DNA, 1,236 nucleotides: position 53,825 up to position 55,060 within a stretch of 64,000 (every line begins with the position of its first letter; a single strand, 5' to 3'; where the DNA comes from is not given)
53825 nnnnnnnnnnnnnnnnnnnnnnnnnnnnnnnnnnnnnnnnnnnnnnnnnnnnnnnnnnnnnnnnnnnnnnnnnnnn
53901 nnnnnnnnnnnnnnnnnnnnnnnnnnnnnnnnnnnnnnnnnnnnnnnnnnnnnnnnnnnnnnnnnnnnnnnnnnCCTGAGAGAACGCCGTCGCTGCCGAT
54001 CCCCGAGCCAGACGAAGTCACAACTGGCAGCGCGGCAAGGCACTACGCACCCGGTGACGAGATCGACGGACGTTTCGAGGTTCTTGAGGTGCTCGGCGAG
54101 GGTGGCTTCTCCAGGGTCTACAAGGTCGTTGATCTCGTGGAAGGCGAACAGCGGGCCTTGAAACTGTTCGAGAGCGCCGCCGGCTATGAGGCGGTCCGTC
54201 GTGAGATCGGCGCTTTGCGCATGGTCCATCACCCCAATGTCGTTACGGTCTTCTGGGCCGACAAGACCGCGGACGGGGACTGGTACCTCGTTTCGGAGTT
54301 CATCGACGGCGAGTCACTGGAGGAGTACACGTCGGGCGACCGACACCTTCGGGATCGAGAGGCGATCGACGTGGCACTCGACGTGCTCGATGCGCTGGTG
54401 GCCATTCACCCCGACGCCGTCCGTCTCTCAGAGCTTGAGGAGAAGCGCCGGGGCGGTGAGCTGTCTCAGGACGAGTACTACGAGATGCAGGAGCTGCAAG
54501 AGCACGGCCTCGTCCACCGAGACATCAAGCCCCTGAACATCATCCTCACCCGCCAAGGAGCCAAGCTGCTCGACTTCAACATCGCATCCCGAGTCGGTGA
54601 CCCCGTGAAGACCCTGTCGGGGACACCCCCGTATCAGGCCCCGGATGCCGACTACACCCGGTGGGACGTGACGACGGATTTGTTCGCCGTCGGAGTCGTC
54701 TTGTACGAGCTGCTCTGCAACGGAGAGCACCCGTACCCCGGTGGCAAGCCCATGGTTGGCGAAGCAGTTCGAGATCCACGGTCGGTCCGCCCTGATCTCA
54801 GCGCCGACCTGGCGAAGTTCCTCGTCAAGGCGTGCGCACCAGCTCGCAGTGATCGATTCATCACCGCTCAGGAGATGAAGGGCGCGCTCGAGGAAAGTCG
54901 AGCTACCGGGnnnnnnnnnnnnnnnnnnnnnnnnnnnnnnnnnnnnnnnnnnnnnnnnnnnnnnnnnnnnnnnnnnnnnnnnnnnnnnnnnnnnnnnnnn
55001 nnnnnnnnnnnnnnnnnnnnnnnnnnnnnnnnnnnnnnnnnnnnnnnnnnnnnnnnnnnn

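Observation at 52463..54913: BREX type 1 operon whose BrxL carries a Ser/Thr kinase domain in place of the Lon-protease domain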

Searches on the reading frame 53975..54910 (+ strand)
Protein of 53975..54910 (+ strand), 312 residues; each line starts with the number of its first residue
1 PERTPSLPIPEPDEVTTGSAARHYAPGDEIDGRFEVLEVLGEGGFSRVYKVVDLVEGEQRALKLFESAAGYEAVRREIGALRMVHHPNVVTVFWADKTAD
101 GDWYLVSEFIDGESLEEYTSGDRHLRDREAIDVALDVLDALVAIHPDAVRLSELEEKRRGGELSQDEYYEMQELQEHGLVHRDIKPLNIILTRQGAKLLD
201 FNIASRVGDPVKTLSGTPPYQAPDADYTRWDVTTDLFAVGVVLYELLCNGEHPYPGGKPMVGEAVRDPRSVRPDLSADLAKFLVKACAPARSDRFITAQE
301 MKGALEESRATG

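Call 34: search_solved_structures(query=window:53975-54910:+, max_evalue=0.00001, show_alignments=1)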
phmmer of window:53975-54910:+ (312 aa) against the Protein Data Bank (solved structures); distinct sequences matched with E-value up to 0.00001: 1775 (the best 60 are shown).
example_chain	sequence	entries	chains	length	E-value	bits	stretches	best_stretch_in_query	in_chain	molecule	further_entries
6i2p_A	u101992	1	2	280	9.3e-25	90.9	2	176-305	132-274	Serine/threonine-protein kinase PknB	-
3ori_A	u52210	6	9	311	1.8e-24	89.9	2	176-305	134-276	Serine/threonine protein kinase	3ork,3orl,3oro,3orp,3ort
3f69_A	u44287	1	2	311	1.9e-24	89.9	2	176-305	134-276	Serine/threonine-protein kinase pknB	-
3f61_A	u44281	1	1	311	3.9e-24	88.8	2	176-305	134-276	Serine/threonine-protein kinase pknB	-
1o6y_A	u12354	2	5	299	4.6e-24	88.6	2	176-305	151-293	SERINE/THREONINE-PROTEIN KINASE PKNB | Probable serine/threonine-protein kinase pknB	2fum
3orm_A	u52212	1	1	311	6e-24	88.2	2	176-305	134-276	Serine/threonine protein kinase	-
1mru_A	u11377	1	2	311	8e-24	87.8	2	176-305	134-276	Probable serine/threonine-protein kinase pknB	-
5u94_A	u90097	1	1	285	9.6e-24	87.5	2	176-305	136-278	Serine/threonine-protein kinase PknB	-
6b2p_A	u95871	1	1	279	1.1e-23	87.4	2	176-305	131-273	Serine/threonine-protein kinase PknB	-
9ymt_A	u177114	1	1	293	7.6e-23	84.6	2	176-305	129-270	Serine/Threonine Kinase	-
4eqm_A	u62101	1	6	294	7.7e-23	84.6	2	176-305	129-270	Protein kinase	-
7q52_AAA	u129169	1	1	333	3.9e-20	75.7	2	175-305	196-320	Serine/threonine-protein kinase PknG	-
9ruk_A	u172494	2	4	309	4e-20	75.7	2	175-303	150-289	Serine/threonine-protein kinase StkP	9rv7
9ruj_A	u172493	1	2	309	4.4e-20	75.5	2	175-303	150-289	Serine/threonine-protein kinase StkP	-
4y0x_A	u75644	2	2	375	6.4e-20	75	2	175-305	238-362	Serine/threonine-protein kinase PknG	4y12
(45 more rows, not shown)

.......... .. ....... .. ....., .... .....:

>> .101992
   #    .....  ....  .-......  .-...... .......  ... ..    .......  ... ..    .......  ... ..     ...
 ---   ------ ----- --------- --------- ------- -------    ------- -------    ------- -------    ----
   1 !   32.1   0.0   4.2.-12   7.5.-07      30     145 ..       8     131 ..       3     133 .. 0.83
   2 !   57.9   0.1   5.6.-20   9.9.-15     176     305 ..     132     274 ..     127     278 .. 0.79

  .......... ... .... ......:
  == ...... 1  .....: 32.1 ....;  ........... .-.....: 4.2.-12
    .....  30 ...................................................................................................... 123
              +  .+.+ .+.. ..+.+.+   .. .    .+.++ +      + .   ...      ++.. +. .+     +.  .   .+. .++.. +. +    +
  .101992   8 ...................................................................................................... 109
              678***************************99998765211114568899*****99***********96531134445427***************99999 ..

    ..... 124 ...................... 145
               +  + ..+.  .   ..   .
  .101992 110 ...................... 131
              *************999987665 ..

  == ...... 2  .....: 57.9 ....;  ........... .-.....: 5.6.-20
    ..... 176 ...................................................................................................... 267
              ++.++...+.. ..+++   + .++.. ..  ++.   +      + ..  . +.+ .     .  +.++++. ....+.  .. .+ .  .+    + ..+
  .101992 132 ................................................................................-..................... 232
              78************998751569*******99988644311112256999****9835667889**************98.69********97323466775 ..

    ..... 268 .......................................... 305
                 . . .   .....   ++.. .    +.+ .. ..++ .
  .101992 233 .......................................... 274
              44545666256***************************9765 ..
